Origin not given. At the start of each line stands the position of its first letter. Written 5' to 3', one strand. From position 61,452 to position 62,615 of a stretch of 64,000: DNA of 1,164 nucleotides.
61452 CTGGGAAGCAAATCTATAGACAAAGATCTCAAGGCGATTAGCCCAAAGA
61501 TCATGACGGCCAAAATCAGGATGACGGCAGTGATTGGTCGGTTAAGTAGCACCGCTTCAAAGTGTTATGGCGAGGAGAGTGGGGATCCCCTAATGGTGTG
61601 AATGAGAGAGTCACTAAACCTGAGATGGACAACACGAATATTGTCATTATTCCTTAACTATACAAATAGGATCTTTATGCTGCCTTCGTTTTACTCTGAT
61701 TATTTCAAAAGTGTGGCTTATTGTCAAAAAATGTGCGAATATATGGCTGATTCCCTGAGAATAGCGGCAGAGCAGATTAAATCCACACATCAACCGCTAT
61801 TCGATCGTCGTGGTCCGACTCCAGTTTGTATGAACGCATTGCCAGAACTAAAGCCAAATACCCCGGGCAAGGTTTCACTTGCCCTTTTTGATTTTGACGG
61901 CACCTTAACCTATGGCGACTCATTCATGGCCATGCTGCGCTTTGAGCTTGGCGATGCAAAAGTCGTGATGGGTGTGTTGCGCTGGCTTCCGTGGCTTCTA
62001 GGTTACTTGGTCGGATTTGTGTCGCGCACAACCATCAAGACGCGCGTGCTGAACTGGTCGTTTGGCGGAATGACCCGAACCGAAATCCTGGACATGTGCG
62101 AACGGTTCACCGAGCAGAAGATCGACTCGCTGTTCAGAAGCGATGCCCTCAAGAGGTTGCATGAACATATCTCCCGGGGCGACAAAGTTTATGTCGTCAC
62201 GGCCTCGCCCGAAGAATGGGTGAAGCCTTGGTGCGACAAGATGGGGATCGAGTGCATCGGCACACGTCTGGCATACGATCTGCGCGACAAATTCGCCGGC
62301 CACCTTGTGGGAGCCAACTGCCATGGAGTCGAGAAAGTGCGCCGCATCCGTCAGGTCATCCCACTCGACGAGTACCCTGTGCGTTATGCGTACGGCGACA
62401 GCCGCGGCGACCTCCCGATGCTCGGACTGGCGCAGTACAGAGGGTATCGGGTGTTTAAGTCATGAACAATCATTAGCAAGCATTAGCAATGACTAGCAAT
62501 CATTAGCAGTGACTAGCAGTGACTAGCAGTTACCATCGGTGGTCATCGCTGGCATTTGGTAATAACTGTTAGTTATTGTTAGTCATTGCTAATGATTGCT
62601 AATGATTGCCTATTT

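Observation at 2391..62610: A dispersed family of short-period, mostly TAGT/CTAG-core tandem repeats at gene boundaries (five loci in 64 kb)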

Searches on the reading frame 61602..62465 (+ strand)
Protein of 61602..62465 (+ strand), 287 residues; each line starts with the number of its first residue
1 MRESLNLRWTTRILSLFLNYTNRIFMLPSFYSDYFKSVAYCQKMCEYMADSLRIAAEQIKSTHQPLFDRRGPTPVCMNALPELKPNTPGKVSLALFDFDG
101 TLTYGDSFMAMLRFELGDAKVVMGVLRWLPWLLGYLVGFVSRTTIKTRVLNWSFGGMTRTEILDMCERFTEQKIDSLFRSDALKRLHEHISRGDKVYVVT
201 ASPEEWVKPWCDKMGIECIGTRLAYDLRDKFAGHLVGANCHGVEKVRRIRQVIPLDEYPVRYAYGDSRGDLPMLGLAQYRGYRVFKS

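Call 13: search_protein_families(library=pfam, proteins=[window:61602-62465:+])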
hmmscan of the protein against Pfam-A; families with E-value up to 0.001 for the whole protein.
window:61602-62465:+ (287 aa): 2 families
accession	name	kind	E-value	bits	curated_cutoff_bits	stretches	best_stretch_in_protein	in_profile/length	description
PF12710.13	HAD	-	2.6e-32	113.2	27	1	94-274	1-188/189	haloacid dehalogenase-like hydrolase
PF00702.32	Hydrolase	-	0.00067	20.5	26.4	0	93-246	3-155/191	haloacid dehalogenase-like hydrolase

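Call 17: find_encoding_contigs(protein=window:61602-62465:+, flank=10000, max_places=10)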
Protein window:61602-62465:+ (287 aa): no gene with exactly this product is on record in the collection.

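Call 36: find_homologous_proteins(query=window:61602-62465:+, max_evalue=1e-40)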
Query window:61602-62465:+ (287 aa): 71 proteins with E <= 1e-40 among 5159 candidates.
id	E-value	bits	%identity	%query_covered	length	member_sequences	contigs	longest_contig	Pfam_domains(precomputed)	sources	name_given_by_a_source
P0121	3.5e-145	501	90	84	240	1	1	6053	PF12710.14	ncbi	-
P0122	9.3e-141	486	89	79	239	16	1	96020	PF12710.14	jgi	jgi:phosphatidylglycerophosphatase C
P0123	6.1e-129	447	88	74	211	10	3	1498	PF12710.14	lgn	-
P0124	1.8e-125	436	81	79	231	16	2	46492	PF12710.14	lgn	-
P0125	1.1e-123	430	86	74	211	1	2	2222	PF12710.14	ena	-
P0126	4.1e-104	366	71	74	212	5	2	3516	PF12710.14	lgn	-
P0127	6.5e-96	339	70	74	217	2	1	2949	PF12710.14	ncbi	-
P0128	4.9e-93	330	68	74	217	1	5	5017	PF12710.14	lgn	-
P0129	1.3e-90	322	66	74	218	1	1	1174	PF12710.14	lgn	-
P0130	5.4e-79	284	59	74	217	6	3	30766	PF12710.14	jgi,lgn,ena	jgi:HAD superfamily hydrolase (TIGR01490 family)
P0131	1.1e-77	279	57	74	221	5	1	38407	PF12710.14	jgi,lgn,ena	-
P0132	2.3e-70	255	56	74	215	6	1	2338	PF12710.14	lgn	-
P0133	1.7e-69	252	56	73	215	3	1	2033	PF12710.14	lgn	-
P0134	4.1e-46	176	44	68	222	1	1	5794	PF12710.14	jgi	jgi:phosphatidylglycerophosphatase C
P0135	1.8e-45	173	45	68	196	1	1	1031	PF12710.14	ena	-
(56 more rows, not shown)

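Call 37: find_encoding_contigs(protein=P0122, flank=10000, max_places=3)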
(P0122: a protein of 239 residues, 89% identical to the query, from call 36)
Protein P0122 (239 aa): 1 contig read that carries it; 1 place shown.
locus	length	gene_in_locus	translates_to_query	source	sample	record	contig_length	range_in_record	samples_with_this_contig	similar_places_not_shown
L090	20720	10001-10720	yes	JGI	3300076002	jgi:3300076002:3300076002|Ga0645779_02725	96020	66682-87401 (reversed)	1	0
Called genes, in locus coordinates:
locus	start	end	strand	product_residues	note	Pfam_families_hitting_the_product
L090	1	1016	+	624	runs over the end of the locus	PF00657:Lipase_GDSL (faint), PF13472:Lipase_GDSL_2, PF00515:TPR_1 (faint), PF07719:TPR_2 (faint), PF13181:TPR_8 (faint), PF13414:TPR_11 (faint), PF13424:TPR_12 (faint), PF13428:TPR_14 (faint), +2 more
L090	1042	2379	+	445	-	PF02878:PGM_PMM_I, PF02879:PGM_PMM_II, PF02880:PGM_PMM_III, PF00408:PGM_PMM_IV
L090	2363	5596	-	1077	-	PF00873:ACR_tran, PF02355:SecD_SecF_C (faint), PF00873:ACR_tran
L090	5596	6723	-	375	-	PF25917:BSH_RND (weak), PF25954:Beta-barrel_RND_2 (weak)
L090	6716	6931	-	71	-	PF00873:ACR_tran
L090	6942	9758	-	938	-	PF00873:ACR_tran, PF03176:MMPL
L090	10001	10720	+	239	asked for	PF12710:HAD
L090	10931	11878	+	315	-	PF03755:YicC-like_N, PF08340:YicC-like_C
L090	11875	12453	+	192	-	PF00625:Guanylate_kin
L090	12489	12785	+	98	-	PF01192:RNA_pol_Rpb6 (weak)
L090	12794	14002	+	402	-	PF02441:Flavoprotein, PF04127:DFP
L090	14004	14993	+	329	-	-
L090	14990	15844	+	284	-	PF00561:Abhydrolase_1 (faint), PF24096:DUF7379 (weak)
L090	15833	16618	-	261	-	PF01975:SurE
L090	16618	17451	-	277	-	PF02548:Pantoate_transf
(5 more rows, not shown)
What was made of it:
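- Neighbouring genes are largely housekeeping or metabolic (accA, a sulfur-detoxification operon, HAD, yicC) (calls 13, 37).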

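Call 38: find_encoding_contigs(protein=P0124, flank=10000, max_places=3)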
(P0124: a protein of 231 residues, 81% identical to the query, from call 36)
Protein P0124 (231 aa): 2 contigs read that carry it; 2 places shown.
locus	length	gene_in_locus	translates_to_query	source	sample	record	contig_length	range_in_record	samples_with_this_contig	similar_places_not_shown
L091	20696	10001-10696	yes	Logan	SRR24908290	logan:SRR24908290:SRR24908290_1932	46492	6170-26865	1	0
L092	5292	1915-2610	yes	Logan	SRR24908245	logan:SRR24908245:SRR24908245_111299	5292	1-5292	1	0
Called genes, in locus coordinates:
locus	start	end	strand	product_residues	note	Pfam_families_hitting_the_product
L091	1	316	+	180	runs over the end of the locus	PF01923:Cob_adeno_trans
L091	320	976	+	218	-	-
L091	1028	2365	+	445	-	PF02878:PGM_PMM_I, PF02879:PGM_PMM_II, PF02880:PGM_PMM_III, PF00408:PGM_PMM_IV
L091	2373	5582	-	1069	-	PF00873:ACR_tran, PF03176:MMPL (weak), PF02355:SecD_SecF_C (weak), PF00873:ACR_tran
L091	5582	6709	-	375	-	PF25917:BSH_RND (weak), PF25954:Beta-barrel_RND_2 (weak)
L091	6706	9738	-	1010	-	PF00873:ACR_tran, PF03176:MMPL (weak), PF02355:SecD_SecF_C (faint), PF03176:MMPL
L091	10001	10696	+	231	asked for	PF12710:HAD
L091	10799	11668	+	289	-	PF03755:YicC-like_N, PF08340:YicC-like_C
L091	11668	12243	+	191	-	PF00625:Guanylate_kin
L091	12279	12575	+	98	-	PF01192:RNA_pol_Rpb6 (weak)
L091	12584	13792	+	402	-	PF02441:Flavoprotein, PF04127:DFP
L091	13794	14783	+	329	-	-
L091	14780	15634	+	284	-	PF00561:Abhydrolase_1 (faint)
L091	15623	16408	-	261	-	PF01975:SurE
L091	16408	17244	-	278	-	PF02548:Pantoate_transf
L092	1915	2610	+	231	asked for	PF12710:HAD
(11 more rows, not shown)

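Call 39: find_encoding_contigs(protein=P0121, flank=10000, max_places=3)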
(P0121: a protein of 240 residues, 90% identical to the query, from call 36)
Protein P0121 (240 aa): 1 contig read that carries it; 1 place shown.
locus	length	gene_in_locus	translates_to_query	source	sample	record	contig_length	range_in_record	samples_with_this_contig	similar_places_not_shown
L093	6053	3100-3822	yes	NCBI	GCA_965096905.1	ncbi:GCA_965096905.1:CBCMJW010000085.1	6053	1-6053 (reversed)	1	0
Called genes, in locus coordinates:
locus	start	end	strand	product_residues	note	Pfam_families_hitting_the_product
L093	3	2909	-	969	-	?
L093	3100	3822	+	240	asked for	PF12710:HAD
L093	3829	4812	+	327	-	PF03755:YicC-like_N, PF08340:YicC-like_C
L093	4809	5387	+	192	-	PF00625:Guanylate_kin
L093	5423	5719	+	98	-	PF01192:RNA_pol_Rpb6 (weak)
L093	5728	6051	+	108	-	?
